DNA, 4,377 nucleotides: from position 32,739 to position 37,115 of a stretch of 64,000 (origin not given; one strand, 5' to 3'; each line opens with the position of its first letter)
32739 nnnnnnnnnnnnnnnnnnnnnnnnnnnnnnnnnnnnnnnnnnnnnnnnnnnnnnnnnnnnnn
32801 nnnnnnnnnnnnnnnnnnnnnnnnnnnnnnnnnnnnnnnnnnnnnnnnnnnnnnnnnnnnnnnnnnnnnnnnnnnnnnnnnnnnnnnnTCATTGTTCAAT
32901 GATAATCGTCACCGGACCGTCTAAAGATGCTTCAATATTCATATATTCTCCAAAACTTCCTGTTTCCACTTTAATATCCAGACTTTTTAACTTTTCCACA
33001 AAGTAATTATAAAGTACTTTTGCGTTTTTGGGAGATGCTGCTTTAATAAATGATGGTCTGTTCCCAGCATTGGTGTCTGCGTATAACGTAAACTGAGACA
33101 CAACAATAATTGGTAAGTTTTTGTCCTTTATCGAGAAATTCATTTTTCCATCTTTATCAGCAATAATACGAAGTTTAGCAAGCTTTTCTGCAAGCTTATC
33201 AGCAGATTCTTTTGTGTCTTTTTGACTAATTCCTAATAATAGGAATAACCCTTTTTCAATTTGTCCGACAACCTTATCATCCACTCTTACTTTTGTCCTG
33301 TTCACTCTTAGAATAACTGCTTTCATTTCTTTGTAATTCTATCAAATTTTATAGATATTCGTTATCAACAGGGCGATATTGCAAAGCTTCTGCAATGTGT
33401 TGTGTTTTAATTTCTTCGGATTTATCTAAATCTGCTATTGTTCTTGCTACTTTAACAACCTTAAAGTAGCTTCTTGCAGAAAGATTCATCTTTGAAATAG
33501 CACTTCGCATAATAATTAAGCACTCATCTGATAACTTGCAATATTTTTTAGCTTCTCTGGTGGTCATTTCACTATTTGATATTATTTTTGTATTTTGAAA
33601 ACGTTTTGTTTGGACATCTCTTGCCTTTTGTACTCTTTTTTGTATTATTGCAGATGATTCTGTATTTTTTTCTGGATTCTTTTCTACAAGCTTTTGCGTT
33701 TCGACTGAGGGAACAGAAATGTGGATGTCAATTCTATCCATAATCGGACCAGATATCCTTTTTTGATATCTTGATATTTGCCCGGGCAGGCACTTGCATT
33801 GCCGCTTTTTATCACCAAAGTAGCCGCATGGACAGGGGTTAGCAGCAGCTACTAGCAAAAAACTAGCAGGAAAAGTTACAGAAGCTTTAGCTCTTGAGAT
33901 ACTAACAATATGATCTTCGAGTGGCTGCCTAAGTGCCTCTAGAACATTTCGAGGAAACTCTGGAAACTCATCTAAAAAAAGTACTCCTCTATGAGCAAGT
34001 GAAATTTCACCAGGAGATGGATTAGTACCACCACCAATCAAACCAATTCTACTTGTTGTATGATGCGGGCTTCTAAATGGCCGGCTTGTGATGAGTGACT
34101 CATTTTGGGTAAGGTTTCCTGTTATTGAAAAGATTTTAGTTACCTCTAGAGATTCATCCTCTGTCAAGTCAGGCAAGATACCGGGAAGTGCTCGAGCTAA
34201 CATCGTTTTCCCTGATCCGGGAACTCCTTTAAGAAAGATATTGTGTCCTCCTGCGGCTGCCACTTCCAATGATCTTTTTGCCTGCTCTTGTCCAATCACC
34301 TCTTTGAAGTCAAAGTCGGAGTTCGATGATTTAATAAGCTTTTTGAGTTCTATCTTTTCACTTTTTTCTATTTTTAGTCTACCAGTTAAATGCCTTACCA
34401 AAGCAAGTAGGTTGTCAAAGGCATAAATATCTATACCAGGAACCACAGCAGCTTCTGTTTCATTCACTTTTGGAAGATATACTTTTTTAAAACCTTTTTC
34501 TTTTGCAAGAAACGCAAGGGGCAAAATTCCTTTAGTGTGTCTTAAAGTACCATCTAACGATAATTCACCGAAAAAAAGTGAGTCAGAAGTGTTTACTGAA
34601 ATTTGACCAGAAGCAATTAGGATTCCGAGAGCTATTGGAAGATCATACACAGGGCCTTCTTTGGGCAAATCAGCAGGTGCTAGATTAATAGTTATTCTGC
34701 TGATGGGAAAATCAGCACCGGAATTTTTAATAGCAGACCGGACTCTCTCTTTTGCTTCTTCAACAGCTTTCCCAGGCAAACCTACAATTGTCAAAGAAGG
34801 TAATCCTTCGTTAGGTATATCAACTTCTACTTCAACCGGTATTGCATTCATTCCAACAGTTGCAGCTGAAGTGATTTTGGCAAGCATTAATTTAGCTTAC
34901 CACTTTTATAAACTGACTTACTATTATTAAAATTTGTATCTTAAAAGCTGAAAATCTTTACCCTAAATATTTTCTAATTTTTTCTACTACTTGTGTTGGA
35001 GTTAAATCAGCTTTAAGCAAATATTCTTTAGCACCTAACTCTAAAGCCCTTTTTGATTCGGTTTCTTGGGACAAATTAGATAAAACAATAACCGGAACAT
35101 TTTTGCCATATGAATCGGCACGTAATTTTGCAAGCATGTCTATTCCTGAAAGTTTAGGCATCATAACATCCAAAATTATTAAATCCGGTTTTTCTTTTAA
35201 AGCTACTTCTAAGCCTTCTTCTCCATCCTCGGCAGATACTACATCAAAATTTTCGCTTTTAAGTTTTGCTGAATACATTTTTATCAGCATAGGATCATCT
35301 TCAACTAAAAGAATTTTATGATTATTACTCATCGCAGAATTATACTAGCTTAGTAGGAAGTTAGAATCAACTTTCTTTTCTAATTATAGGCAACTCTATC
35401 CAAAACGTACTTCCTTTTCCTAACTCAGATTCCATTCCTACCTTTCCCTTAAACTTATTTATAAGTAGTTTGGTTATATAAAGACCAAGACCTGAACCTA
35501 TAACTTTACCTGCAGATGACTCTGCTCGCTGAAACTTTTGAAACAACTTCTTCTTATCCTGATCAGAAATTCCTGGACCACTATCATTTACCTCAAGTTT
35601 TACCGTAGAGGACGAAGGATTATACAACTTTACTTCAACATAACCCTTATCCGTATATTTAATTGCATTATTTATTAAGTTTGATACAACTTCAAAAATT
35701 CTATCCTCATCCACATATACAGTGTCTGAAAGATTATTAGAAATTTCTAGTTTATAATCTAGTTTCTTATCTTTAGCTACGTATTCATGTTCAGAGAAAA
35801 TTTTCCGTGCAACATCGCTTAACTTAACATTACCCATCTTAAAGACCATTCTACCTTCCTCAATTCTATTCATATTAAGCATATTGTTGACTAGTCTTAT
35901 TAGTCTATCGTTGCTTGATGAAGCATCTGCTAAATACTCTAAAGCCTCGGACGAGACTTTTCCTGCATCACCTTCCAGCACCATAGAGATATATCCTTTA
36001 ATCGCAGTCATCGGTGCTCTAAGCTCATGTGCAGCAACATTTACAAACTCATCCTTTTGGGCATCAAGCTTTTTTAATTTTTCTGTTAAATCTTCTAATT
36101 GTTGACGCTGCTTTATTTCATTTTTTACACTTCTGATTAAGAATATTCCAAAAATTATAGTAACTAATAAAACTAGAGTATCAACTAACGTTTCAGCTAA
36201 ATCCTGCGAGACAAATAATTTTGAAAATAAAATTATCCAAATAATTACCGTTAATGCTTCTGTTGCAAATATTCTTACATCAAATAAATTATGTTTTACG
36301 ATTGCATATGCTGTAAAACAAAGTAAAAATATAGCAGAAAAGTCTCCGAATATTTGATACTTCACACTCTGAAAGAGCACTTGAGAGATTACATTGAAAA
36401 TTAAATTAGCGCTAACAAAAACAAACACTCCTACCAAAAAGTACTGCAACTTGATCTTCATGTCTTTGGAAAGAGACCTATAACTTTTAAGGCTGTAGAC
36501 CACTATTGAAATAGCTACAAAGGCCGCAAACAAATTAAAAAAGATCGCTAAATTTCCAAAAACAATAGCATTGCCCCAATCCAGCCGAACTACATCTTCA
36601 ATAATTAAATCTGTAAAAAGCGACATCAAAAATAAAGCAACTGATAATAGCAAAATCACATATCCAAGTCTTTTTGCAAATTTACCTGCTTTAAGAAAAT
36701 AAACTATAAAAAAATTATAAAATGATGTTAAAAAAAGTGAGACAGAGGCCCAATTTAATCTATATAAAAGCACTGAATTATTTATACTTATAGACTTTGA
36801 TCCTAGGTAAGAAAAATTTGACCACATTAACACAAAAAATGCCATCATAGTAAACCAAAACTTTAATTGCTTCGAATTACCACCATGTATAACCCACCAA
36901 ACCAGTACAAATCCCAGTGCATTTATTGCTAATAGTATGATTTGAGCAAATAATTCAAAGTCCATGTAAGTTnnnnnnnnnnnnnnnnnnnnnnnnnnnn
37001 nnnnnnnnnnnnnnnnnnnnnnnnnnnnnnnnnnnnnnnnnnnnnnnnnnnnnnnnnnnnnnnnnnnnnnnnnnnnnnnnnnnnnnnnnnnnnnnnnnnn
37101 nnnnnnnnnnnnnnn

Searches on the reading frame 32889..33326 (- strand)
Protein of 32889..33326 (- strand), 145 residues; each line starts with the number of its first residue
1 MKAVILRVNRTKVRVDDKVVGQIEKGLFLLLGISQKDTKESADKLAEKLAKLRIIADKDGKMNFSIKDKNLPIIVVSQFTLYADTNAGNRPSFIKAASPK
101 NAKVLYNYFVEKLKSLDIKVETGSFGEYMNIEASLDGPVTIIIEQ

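Call 46: search_protein_families(library=pfam, proteins=[window:32889-33326:-], max_evalue=0.01)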
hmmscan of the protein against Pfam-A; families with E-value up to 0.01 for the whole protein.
window:32889-33326:- (145 aa): 1 family
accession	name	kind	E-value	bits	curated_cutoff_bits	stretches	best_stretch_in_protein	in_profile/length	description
PF02580.21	Tyr_Deacylase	-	2.7e-52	177.4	25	1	2-144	1-144/144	D-Tyr-tRNA(Tyr) deacylase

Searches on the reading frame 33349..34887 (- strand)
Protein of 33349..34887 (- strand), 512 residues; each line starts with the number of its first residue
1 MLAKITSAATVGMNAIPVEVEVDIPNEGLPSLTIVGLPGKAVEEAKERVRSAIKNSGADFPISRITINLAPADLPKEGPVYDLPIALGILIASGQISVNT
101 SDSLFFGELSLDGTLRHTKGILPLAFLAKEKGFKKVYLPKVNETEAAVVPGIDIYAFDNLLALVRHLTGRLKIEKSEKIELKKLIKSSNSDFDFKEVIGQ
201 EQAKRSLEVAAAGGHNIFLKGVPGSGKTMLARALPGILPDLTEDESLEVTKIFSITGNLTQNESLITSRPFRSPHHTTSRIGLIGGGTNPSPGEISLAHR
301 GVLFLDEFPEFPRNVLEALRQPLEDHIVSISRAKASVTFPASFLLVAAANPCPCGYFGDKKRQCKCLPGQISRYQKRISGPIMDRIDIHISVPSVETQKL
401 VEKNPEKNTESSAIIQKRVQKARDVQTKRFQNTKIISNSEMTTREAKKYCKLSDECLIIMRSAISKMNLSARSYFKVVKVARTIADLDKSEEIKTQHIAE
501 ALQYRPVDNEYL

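Call 45: search_protein_families(library=pfam, proteins=[window:33349-34887:-], max_evalue=0.0001)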
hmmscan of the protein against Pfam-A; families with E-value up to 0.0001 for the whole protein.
window:33349-34887:- (512 aa): 7 families
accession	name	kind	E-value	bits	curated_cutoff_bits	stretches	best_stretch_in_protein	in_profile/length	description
PF01078.27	Mg_chelatase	-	2.9e-95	318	20.3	1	193-399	1-206/207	Magnesium chelatase, subunit ChlI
PF13541.12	ChlI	-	4.2e-45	153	27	1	20-142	1-121/121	Subunit ChlI of Mg-chelatase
PF13335.12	Mg_chelatase_C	-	3.8e-31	108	26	1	410-505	2-94/94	Magnesium chelatase, subunit ChlI C-terminal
PF07728.20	AAA_5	-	3.9e-08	33.8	22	1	216-353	1-125/139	AAA domain (dynein-related subfamily)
PF00493.29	MCM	-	3.1e-07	30.2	23.3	1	292-362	114-183/224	MCM P-loop domain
PF00158.32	Sigma54_activat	-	1.5e-05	25.2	20.2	1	202-349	10-141/168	Sigma-54 interaction domain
PF05362.19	Lon_C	-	5.9e-05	23.2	21.1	0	42-150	70-180/205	Lon protease (S16) C-terminal proteolytic domain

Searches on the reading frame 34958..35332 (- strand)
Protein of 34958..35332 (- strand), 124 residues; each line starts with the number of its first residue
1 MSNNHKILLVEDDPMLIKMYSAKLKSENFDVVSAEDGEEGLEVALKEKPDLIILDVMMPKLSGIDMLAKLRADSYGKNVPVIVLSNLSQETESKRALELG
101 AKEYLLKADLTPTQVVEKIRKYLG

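Call 46: search_protein_families(library=pfam, proteins=[window:34958-35332:-], max_evalue=0.01)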
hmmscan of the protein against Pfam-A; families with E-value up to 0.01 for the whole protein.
window:34958-35332:- (124 aa): 2 families
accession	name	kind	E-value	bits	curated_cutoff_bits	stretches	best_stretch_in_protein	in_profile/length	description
PF00072.30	Response_reg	-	1.8e-25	89.7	30.2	1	7-117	1-108/111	Response regulator receiver domain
PF02310.24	B12-binding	-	0.0066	16.7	32.1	0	19-83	19-86/121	B12 binding domain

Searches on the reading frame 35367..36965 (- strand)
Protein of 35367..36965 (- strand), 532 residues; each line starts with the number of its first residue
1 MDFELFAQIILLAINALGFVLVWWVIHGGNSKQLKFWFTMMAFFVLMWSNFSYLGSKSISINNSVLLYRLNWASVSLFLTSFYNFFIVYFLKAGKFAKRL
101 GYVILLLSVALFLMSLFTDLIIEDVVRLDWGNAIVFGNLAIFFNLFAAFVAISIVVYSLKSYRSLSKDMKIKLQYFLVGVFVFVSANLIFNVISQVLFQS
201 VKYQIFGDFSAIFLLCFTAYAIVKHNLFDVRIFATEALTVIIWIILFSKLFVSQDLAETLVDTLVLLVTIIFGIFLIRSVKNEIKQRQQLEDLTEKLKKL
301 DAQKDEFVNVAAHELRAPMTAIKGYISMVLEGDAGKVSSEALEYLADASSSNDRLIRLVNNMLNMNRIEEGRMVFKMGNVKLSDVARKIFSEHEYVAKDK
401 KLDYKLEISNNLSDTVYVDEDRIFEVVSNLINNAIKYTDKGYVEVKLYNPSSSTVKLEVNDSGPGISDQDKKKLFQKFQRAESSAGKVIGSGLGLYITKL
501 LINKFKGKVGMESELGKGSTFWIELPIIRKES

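Call 5: search_protein_families(library=pfam, proteins=[window:35367-36965:-], max_evalue=0.01)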
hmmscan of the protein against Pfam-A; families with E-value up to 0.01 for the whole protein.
window:35367-36965:- (532 aa): 5 families
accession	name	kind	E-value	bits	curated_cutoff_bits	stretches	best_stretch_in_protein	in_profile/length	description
PF02518.31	HATPase_c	-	2.2e-25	89.7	26.4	1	419-527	2-109/111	Histidine kinase-, DNA gyrase B-, and HSP90-like ATPase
PF00512.31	HisKA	-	1.7e-15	57.3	26.9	1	303-371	1-66/66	His Kinase A (phospho-acceptor) domain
PF13581.12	HATPase_c_2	-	0.00019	21.9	27.4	1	425-505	38-112/127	Histidine kinase-like ATPase domain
PF04977.20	DivIC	-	0.0052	17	28.9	0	265-306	1-42/80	Septum formation initiator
PF16927.11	HisKA_7TM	-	0.0056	17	28.6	1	11-230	2-222/224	N-terminal 7TM region of histidine kinase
